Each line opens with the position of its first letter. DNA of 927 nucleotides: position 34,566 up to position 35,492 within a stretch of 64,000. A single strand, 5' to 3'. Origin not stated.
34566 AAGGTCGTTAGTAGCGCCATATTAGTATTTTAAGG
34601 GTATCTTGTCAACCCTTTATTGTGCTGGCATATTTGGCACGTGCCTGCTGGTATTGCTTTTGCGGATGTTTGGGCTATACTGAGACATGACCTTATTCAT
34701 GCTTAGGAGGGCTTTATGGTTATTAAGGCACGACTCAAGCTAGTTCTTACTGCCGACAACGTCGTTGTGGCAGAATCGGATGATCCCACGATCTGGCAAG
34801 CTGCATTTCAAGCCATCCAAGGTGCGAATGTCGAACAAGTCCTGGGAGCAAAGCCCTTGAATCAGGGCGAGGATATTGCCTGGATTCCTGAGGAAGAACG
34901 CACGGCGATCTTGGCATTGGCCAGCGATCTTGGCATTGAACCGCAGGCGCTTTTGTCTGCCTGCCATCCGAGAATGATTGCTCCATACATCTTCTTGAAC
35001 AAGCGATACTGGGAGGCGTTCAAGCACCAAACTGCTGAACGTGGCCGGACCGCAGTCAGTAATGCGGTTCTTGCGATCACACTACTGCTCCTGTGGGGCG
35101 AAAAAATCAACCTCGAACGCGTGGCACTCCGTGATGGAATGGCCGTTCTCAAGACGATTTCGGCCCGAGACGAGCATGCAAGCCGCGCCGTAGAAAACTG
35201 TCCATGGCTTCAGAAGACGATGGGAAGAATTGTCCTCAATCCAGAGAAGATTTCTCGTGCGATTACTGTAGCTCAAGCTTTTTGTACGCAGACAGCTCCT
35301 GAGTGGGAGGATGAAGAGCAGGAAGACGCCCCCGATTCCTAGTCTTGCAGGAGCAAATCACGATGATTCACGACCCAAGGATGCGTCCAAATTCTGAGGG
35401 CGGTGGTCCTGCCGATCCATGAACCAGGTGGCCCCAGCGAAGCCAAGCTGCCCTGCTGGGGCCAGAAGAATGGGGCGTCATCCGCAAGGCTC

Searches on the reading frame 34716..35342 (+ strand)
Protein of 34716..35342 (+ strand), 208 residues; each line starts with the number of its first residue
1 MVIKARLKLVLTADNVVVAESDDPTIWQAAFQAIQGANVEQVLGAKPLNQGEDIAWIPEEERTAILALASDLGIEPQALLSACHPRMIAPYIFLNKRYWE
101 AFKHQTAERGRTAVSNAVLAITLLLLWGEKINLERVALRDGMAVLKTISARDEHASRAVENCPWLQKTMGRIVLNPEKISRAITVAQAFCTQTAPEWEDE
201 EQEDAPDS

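Call 3: search_protein_families(library=pfam, proteins=[window:34716-35342:+], max_evalue=1)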
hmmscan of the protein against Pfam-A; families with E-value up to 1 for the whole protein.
window:34716-35342:+ (208 aa): 0 families
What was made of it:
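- On HtrA/DegP/DegS family (S1C): No PDZ hit at E up to 1 (call 3).
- Closest known: BlaR1/BlaI and MecR1/MecI. Different: There is no M56 hit (call 3).
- Closest known: COG2856/M78 protease with XRE repressor pairs: IrrE. Different: There is no M78 hit (call 3).
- There is no PDZ domain (call 3).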

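Call 4: search_protein_families(library=ncbifam, proteins=[window:34716-35342:+], max_evalue=1)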
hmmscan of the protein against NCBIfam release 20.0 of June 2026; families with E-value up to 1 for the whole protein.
window:34716-35342:+ (208 aa): 0 families
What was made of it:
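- On BlaR1/MecR1 (Peptidase_M56): No Peptidase_M56 or transpeptidase hit (calls 3, 4).
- On ImmA/IrrE/CapP (COG2856, Peptidase_M78): No M78 hit in either protein (calls 3, 4).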

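Call 57: search_protein_families(library=padloc, proteins=[window:34716-35342:+], max_evalue=0.01)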
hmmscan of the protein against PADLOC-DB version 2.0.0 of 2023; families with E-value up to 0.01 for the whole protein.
window:34716-35342:+ (208 aa): 0 families

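Call 58: search_protein_families(library=phrogs, proteins=[window:34716-35342:+], max_evalue=0.01)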
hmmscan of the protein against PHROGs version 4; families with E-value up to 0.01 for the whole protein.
window:34716-35342:+ (208 aa): 0 families
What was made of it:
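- The protease has no PADLOC or PHROG hit (calls 57, 58).
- Tried and rejected: PADLOC, PHROGs and NCBIfam have no model for the protease (calls 4, 57, 58).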
